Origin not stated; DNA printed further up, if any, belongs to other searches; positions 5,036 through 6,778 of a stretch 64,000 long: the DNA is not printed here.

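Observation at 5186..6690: Unannotated 38-aa Cys/Trp-rich ORF translationally coupled to a radical SAM/SPASM enzyme: candidate new RiPP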

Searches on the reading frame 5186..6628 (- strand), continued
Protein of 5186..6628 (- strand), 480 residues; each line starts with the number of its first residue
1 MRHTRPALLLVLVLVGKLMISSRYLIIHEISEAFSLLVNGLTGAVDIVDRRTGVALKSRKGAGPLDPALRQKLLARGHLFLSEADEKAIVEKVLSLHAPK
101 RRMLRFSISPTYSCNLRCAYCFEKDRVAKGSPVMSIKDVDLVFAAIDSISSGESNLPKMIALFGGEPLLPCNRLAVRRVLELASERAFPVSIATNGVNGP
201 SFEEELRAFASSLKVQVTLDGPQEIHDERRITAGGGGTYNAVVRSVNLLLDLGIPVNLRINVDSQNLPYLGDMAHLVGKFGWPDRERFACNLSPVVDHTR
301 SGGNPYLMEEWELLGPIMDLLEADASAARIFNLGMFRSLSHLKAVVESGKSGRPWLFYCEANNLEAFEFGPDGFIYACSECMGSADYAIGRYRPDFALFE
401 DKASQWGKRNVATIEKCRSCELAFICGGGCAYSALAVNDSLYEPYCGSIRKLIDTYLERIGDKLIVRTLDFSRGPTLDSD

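Call 47: search_protein_families(library=ncbifam, proteins=[P0034, P0054, P0056, P0068, P0087, P0116], max_evalue=0.1)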
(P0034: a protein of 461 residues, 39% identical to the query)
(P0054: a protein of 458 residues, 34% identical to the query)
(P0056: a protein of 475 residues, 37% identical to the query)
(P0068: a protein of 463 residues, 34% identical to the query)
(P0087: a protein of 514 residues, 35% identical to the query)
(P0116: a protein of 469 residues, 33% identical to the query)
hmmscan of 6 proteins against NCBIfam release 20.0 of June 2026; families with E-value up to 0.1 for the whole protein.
P0034 (461 aa): 78 families (the best 25 are shown)
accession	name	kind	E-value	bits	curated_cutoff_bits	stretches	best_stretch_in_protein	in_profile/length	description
TIGR04463.1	rSAM_vs_C_rich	equivalog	2.8e-39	135.1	525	1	13-425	8-401/438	TIGR04463 family radical SAM/SPASM RiPP maturase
NF038107.1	rSAM_NF038107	equivalog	9.7e-39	133.4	600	2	1-271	1-270/444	Cys-every-fifth radical SAM/SPASM peptide maturase CefB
TIGR04280.1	geopep_mat_rSAM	hypoth_equivalog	6.2e-31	107.8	400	1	1-427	1-401/428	geopeptide radical SAM maturase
NF040899.1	ryptide_rSAM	equivalog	1.9e-30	106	600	1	58-422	66-428/464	radical SAM/SPASM ryptide class RiPP maturase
TIGR04334.1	rSAM_Clo7bot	equivalog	3.2e-25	88.6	600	1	5-424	4-411/440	radical SAM/SPASM domain Clo7bot peptide maturase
NF047865.1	rSAM_PapB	equivalog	3.9e-25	88.8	340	1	97-427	10-325/330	PapB family radical SAM/SPASM ranthipeptide maturase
NF041298.1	rSAM_mat_DynA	equivalog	6.9e-23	81.2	450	2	93-267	4-177/356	dynobactin maturation radical SAM/SPASM protein DynA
NF052473.1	rSAM_FlmE_OhkG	exception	1.1e-20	73.8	500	1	5-262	5-274/481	FlmE/OhkG family radical SAM/SPASM peptide maturase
TIGR03906.1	quino_hemo_SAM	equivalog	1.7e-20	73.2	453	1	91-433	94-429/467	quinohemoprotein amine dehydrogenase maturation protein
TIGR04064.1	rSAM_nif11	equivalog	2.1e-19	69.6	518.7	2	96-233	84-221/459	nif11-like peptide radical SAM maturase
NF041707.1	rSAM_YhhB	equivalog_domain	8.2e-19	67.7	445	1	99-235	11-151/369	cyclophane-forming radical SAM/SPASM peptide maturase YhhB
TIGR04083.1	rSAM_pep_methan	hypoth_equivalog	9.1e-19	67.6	300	1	93-433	3-325/376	TIGR04083 family peptide-modifying radical SAM enzyme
TIGR03974.1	rSAM_six_Cys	equivalog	1.4e-18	67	425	1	97-425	104-423/451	thioether cross-link-forming SCIFF peptide maturase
TIGR03942.1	sulfatase_rSAM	equivalog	2.1e-18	66.5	349.45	1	97-450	8-359/363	anaerobic sulfatase maturase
NF040492.1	not_ScfB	exception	3.1e-18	65.9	855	1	97-419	102-416/450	ScfB-related radical SAM/SPASM orphan maturase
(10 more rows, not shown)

P0054 (458 aa): 79 families (the best 25 are shown)
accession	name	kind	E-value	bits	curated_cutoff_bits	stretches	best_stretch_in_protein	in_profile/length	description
NF038107.1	rSAM_NF038107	equivalog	1.2e-51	175.9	600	1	6-452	4-436/444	Cys-every-fifth radical SAM/SPASM peptide maturase CefB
TIGR04334.1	rSAM_Clo7bot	equivalog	2.5e-39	135.1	600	1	6-445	3-431/440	radical SAM/SPASM domain Clo7bot peptide maturase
TIGR04463.1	rSAM_vs_C_rich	equivalog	4.2e-38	131.2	525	2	18-282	11-274/438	TIGR04463 family radical SAM/SPASM RiPP maturase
NF040899.1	ryptide_rSAM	equivalog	1.4e-37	129.5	600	1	9-425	27-433/464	radical SAM/SPASM ryptide class RiPP maturase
NF041298.1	rSAM_mat_DynA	equivalog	4e-35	121.4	450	1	92-427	4-332/356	dynobactin maturation radical SAM/SPASM protein DynA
NF047865.1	rSAM_PapB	equivalog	5e-33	114.7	340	1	97-419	11-319/330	PapB family radical SAM/SPASM ranthipeptide maturase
TIGR04280.1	geopep_mat_rSAM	hypoth_equivalog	6.7e-33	114.3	400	2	15-266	15-260/428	geopeptide radical SAM maturase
TIGR03942.1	sulfatase_rSAM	equivalog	1.2e-29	103.5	349.45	1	96-440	8-351/363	anaerobic sulfatase maturase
TIGR03974.1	rSAM_six_Cys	equivalog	1e-26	93.8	425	1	53-422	66-422/451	thioether cross-link-forming SCIFF peptide maturase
TIGR04064.1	rSAM_nif11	equivalog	2e-25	89.5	518.7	2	96-245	85-234/459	nif11-like peptide radical SAM maturase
NF040492.1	not_ScfB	exception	1.3e-23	83.7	855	1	37-430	50-429/450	ScfB-related radical SAM/SPASM orphan maturase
NF052473.1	rSAM_FlmE_OhkG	exception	1.7e-23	83.1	500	2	18-262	17-275/481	FlmE/OhkG family radical SAM/SPASM peptide maturase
TIGR03906.1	quino_hemo_SAM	equivalog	3.4e-23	82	453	1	85-438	89-439/467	quinohemoprotein amine dehydrogenase maturation protein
TIGR04163.1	rSAM_cobopep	equivalog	2.2e-21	76.1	375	2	32-266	17-238/428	peptide-modifying radical SAM enzyme CbpB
NF010321.0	PRK13758.1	equivalog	4.9e-21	75.3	441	1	96-437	12-353/370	anaerobic sulfatase-maturase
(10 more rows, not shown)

P0056 (475 aa): 75 families (the best 25 are shown)
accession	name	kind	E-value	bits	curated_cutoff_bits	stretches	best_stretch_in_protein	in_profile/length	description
TIGR04463.1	rSAM_vs_C_rich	equivalog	1e-47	162.9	525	2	12-292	7-279/438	TIGR04463 family radical SAM/SPASM RiPP maturase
NF038107.1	rSAM_NF038107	equivalog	5.4e-43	147.4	600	2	14-274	14-269/444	Cys-every-fifth radical SAM/SPASM peptide maturase CefB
TIGR04280.1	geopep_mat_rSAM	hypoth_equivalog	1.1e-34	120.2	400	2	50-272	43-261/428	geopeptide radical SAM maturase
TIGR04334.1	rSAM_Clo7bot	equivalog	3.6e-32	111.6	600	1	10-432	9-414/440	radical SAM/SPASM domain Clo7bot peptide maturase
TIGR04064.1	rSAM_nif11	equivalog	1.3e-30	106.5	518.7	1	41-442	34-419/459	nif11-like peptide radical SAM maturase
NF052473.1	rSAM_FlmE_OhkG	exception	6.7e-30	104.2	500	1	13-440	14-441/481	FlmE/OhkG family radical SAM/SPASM peptide maturase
NF047865.1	rSAM_PapB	equivalog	2.4e-29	102.6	340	2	100-272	10-179/330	PapB family radical SAM/SPASM ranthipeptide maturase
TIGR03974.1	rSAM_six_Cys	equivalog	1e-25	90.6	425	2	17-269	10-275/451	thioether cross-link-forming SCIFF peptide maturase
NF041298.1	rSAM_mat_DynA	equivalog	1e-25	90.5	450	2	97-272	5-178/356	dynobactin maturation radical SAM/SPASM protein DynA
TIGR03906.1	quino_hemo_SAM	equivalog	1.3e-25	90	453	1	100-443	101-434/467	quinohemoprotein amine dehydrogenase maturation protein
TIGR04163.1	rSAM_cobopep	equivalog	8.8e-23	80.7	375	1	69-424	43-388/428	peptide-modifying radical SAM enzyme CbpB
TIGR04068.1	rSAM_ocin_clost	equivalog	6.3e-21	74.8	500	1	53-240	46-232/462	Cys-rich peptide radical SAM maturase CcpM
NF040899.1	ryptide_rSAM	equivalog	3.1e-19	69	600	1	80-424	85-425/464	radical SAM/SPASM ryptide class RiPP maturase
NF040492.1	not_ScfB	exception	4.8e-19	68.6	855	2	78-270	77-275/450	ScfB-related radical SAM/SPASM orphan maturase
TIGR04083.1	rSAM_pep_methan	hypoth_equivalog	2.6e-17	62.8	300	2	350-458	234-348/376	TIGR04083 family peptide-modifying radical SAM enzyme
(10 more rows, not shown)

P0068 (463 aa): 75 families (the best 25 are shown)
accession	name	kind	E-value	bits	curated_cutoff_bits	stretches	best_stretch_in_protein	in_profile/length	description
NF038107.1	rSAM_NF038107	equivalog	6.1e-40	137.3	600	2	7-270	5-267/444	Cys-every-fifth radical SAM/SPASM peptide maturase CefB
TIGR04463.1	rSAM_vs_C_rich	equivalog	1e-39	136.5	525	1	9-425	3-396/438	TIGR04463 family radical SAM/SPASM RiPP maturase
NF047865.1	rSAM_PapB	equivalog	5.2e-37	127.8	340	1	99-434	10-327/330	PapB family radical SAM/SPASM ranthipeptide maturase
TIGR04334.1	rSAM_Clo7bot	equivalog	6.7e-33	114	600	2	6-289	3-282/440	radical SAM/SPASM domain Clo7bot peptide maturase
TIGR04280.1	geopep_mat_rSAM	hypoth_equivalog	5e-32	111.4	400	1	6-286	4-277/428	geopeptide radical SAM maturase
NF040492.1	not_ScfB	exception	6.7e-28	97.7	855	2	15-268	10-275/450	ScfB-related radical SAM/SPASM orphan maturase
TIGR04163.1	rSAM_cobopep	equivalog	2.1e-27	96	375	1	90-458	62-424/428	peptide-modifying radical SAM enzyme CbpB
TIGR04068.1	rSAM_ocin_clost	equivalog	2.3e-27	96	500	1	32-238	25-232/462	Cys-rich peptide radical SAM maturase CcpM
NF041298.1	rSAM_mat_DynA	equivalog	4.5e-27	94.9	450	2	95-266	4-174/356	dynobactin maturation radical SAM/SPASM protein DynA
TIGR03974.1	rSAM_six_Cys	equivalog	8.7e-27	94.1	425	2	15-267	7-275/451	thioether cross-link-forming SCIFF peptide maturase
TIGR04064.1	rSAM_nif11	equivalog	4.2e-26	91.7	518.7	2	85-239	70-225/459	nif11-like peptide radical SAM maturase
TIGR03906.1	quino_hemo_SAM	equivalog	2.4e-25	89.1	453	1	91-439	92-433/467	quinohemoprotein amine dehydrogenase maturation protein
NF052473.1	rSAM_FlmE_OhkG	exception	4e-25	88.5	500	1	11-291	11-303/481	FlmE/OhkG family radical SAM/SPASM peptide maturase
TIGR03942.1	sulfatase_rSAM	equivalog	3.8e-23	82.2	349.45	1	99-427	8-328/363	anaerobic sulfatase maturase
NF040899.1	ryptide_rSAM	equivalog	1.2e-22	80.2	600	1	90-453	96-450/464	radical SAM/SPASM ryptide class RiPP maturase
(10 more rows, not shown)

P0087 (514 aa): 66 families (the best 25 are shown)
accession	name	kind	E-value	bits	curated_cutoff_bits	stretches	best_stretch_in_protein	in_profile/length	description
TIGR04463.1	rSAM_vs_C_rich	equivalog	5.7e-41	140.7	525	2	24-325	10-298/438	TIGR04463 family radical SAM/SPASM RiPP maturase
NF038107.1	rSAM_NF038107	equivalog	7.8e-39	133.7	600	2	16-325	8-303/444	Cys-every-fifth radical SAM/SPASM peptide maturase CefB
TIGR04280.1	geopep_mat_rSAM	hypoth_equivalog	1.9e-28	99.6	400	2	22-289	15-265/428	geopeptide radical SAM maturase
TIGR04334.1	rSAM_Clo7bot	equivalog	3.3e-25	88.6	600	2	64-321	57-298/440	radical SAM/SPASM domain Clo7bot peptide maturase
NF040899.1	ryptide_rSAM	equivalog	3.5e-25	88.6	600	1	88-450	86-428/464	radical SAM/SPASM ryptide class RiPP maturase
NF047865.1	rSAM_PapB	equivalog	6.6e-23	81.5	340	2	107-285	10-179/330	PapB family radical SAM/SPASM ranthipeptide maturase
NF041298.1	rSAM_mat_DynA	equivalog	4.3e-19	68.7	450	2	104-284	5-177/356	dynobactin maturation radical SAM/SPASM protein DynA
TIGR03906.1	quino_hemo_SAM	equivalog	1.1e-16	60.6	453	1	107-272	101-262/467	quinohemoprotein amine dehydrogenase maturation protein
NF041707.1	rSAM_YhhB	equivalog_domain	2.5e-16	59.5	445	1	110-255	12-154/369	cyclophane-forming radical SAM/SPASM peptide maturase YhhB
TIGR04064.1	rSAM_nif11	equivalog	4.6e-16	58.6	518.7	2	28-255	15-226/459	nif11-like peptide radical SAM maturase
TIGR03974.1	rSAM_six_Cys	equivalog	7e-16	58.1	425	2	100-249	95-240/451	thioether cross-link-forming SCIFF peptide maturase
TIGR04163.1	rSAM_cobopep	equivalog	2.5e-15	56.2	375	1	98-456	62-397/428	peptide-modifying radical SAM enzyme CbpB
NF052473.1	rSAM_FlmE_OhkG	exception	2.7e-15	56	500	1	25-277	17-272/481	FlmE/OhkG family radical SAM/SPASM peptide maturase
TIGR03942.1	sulfatase_rSAM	equivalog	3.3e-14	52.7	349.45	2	108-263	9-158/363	anaerobic sulfatase maturase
NF040492.1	not_ScfB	exception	5.1e-13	48.7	855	2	109-251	104-240/450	ScfB-related radical SAM/SPASM orphan maturase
TIGR04085.1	rSAM_more_4Fe4S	domain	5.5e-12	46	27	1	375-453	1-81/93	SPASM domain-containing protein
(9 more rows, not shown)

P0116 (469 aa): 61 families (the best 25 are shown)
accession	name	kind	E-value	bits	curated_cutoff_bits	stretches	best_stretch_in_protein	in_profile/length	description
NF038107.1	rSAM_NF038107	equivalog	3.6e-47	161.1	600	1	6-464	5-435/444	Cys-every-fifth radical SAM/SPASM peptide maturase CefB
TIGR04463.1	rSAM_vs_C_rich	equivalog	5.1e-42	144.1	525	1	13-439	7-403/438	TIGR04463 family radical SAM/SPASM RiPP maturase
TIGR04334.1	rSAM_Clo7bot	equivalog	3e-38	131.6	600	1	6-437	4-412/440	radical SAM/SPASM domain Clo7bot peptide maturase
NF052473.1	rSAM_FlmE_OhkG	exception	4.3e-33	114.7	500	1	14-451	14-449/481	FlmE/OhkG family radical SAM/SPASM peptide maturase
TIGR04280.1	geopep_mat_rSAM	hypoth_equivalog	1.2e-30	106.8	400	1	59-457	51-421/428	geopeptide radical SAM maturase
NF047865.1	rSAM_PapB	equivalog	2.8e-28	99.1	340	1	95-441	3-327/330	PapB family radical SAM/SPASM ranthipeptide maturase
NF040899.1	ryptide_rSAM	equivalog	1.4e-24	86.7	600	1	8-434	27-428/464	radical SAM/SPASM ryptide class RiPP maturase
NF041298.1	rSAM_mat_DynA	equivalog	5.2e-24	84.9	450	1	99-454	5-347/356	dynobactin maturation radical SAM/SPASM protein DynA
TIGR04064.1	rSAM_nif11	equivalog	4.4e-21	75.1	518.7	2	80-252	63-226/459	nif11-like peptide radical SAM maturase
TIGR03974.1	rSAM_six_Cys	equivalog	7.3e-21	74.5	425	2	40-250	48-244/451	thioether cross-link-forming SCIFF peptide maturase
TIGR04068.1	rSAM_ocin_clost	equivalog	5.2e-20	71.8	500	1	33-252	26-234/462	Cys-rich peptide radical SAM maturase CcpM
NF041707.1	rSAM_YhhB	equivalog_domain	7.5e-20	71.1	445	2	104-252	11-154/369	cyclophane-forming radical SAM/SPASM peptide maturase YhhB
TIGR04136.1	rSAM_FibroRumin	equivalog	4.9e-19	68.5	400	2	102-278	98-278/458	FibroRumin system radical SAM peptide maturase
TIGR04163.1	rSAM_cobopep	equivalog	4.9e-19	68.4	375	2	77-277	43-234/428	peptide-modifying radical SAM enzyme CbpB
NF040492.1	not_ScfB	exception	5.3e-19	68.4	855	1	40-442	40-427/450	ScfB-related radical SAM/SPASM orphan maturase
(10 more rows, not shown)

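Call 61: predict_structure(alignment_id=A1)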
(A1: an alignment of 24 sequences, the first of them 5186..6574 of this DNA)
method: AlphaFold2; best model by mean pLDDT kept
length: 462 residues; sequences in the alignment: 24
mean_pLDDT: 89.7   pTM: 0.88
mean pLDDT of the five models: 89.7, 89.6, 89.4, 89.0, 87.4
residues with pLDDT >= 90: 306; 70-90: 129; 50-70: 20; < 50: 7
segments of 3 or more residues with pLDDT < 50: 456-462
pLDDT, mean of each block of 10 residues (from residue 1): 91 89 88 88 72 91 92 83 89 90 72 89 98 92 93 96 98 97 98 97 96 90 98 98 96 96 95 93 87 92 92 85 76 80 91 97 92 96 93 91 90 93 92 90 81 52 34
secondary structure, 60 per line:
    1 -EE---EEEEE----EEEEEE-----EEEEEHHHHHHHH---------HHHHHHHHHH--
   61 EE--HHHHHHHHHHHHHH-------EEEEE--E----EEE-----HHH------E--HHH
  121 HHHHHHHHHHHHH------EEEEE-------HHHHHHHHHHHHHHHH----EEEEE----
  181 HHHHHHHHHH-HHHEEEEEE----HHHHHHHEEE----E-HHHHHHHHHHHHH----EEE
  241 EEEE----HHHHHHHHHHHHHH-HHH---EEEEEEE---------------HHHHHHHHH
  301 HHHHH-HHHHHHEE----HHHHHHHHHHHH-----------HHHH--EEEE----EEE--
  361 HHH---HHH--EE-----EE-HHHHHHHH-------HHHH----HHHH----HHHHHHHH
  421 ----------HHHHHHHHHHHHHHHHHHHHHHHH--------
elements in order: E7-11 E16-21 E27-31 H32-39 H49-58 H65-78 E86-90 E98-100 H118-133 E140-144 H152-167 E172-176 H181-190 E195-200 H205-211 E212-214 H221-233 E238-244 H249-262 E270-276 H292-305 H307-312 H319-330 H342-345 E348-351 E356-358 H382-389 H397-400 H405-408 H413-420 H431-454

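Call 64: fold_search(model_id=the predicted structure, library=pdb)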
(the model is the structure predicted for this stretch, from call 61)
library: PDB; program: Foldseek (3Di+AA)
matches with E <= 10: 1711; with E <= 0.001: 108
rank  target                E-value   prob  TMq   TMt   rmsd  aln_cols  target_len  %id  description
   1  5why_A                5.3e-21  1.00  0.64  0.70   7.7       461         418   21  Structural Insights into Thioether Bond Formation in the Biosynthesis of Sactipeptides (released 2017-07-26)
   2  5why_B                1.0e-20  1.00  0.63  0.68   8.2       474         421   21  Structural Insights into Thioether Bond Formation in the Biosynthesis of Sactipeptides (released 2017-07-26)
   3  5wgg_A                1.4e-19  1.00  0.68  0.71   5.3       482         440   22  Structural Insights into Thioether Bond Formation in the Biosynthesis of Sactipeptides (released 2017-07-26)
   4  4k37_B                1.3e-14  1.00  0.57  0.70   5.4       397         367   20  Native anSMEcpe with bound AdoMet (released 2013-05-08)
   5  4k39_B                1.6e-14  1.00  0.57  0.71   5.1       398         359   19  Native anSMEcpe with bound AdoMet and Cp18Cys peptide (released 2013-05-08)
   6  4k36_B                2.1e-14  1.00  0.58  0.72   4.8       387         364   20  His6 tagged anSMEcpe with bound AdoMet (released 2013-05-08)
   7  4k37_A                2.6e-14  1.00  0.58  0.72   5.2       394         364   20  Native anSMEcpe with bound AdoMet (released 2013-05-08)
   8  4k36_A                2.6e-14  1.00  0.58  0.69   5.1       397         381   20  His6 tagged anSMEcpe with bound AdoMet (released 2013-05-08)
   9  4k39_A                3.6e-14  1.00  0.58  0.72   5.2       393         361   19  Native anSMEcpe with bound AdoMet and Cp18Cys peptide (released 2013-05-08)
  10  4k38_B                4.1e-14  1.00  0.57  0.71   5.2       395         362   19  Native anSMEcpe with bound AdoMet and Kp18Cys peptide (released 2013-05-08)
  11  4k38_A                9.1e-14  1.00  0.57  0.70   5.0       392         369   20  Native anSMEcpe with bound AdoMet and Kp18Cys peptide (released 2013-05-08)
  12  5v1s_A                9.6e-14  1.00  0.50  0.54  14.1       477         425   15  Crystal structure of Streptococcus suis SuiB bound to S-adenosylmethionine (released 2017-08-30)
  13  5v1q_A                1.5e-13  1.00  0.51  0.55  14.2       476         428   14  Crystal structure of Streptococcus suis SuiB (released 2017-08-30)
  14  5v1t_A                1.7e-13  1.00  0.55  0.58  14.1       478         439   13  Crystal structure of Streptococcus suis SuiB bound to precursor peptide SuiA (released 2017-08-30)
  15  8vpo                  1.9e-13  1.00  0.61  0.62   6.3       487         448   16  X-Ray Crystal Structure of TigE from Paramaledivibacter caminithermalis (released 2024-02-07)
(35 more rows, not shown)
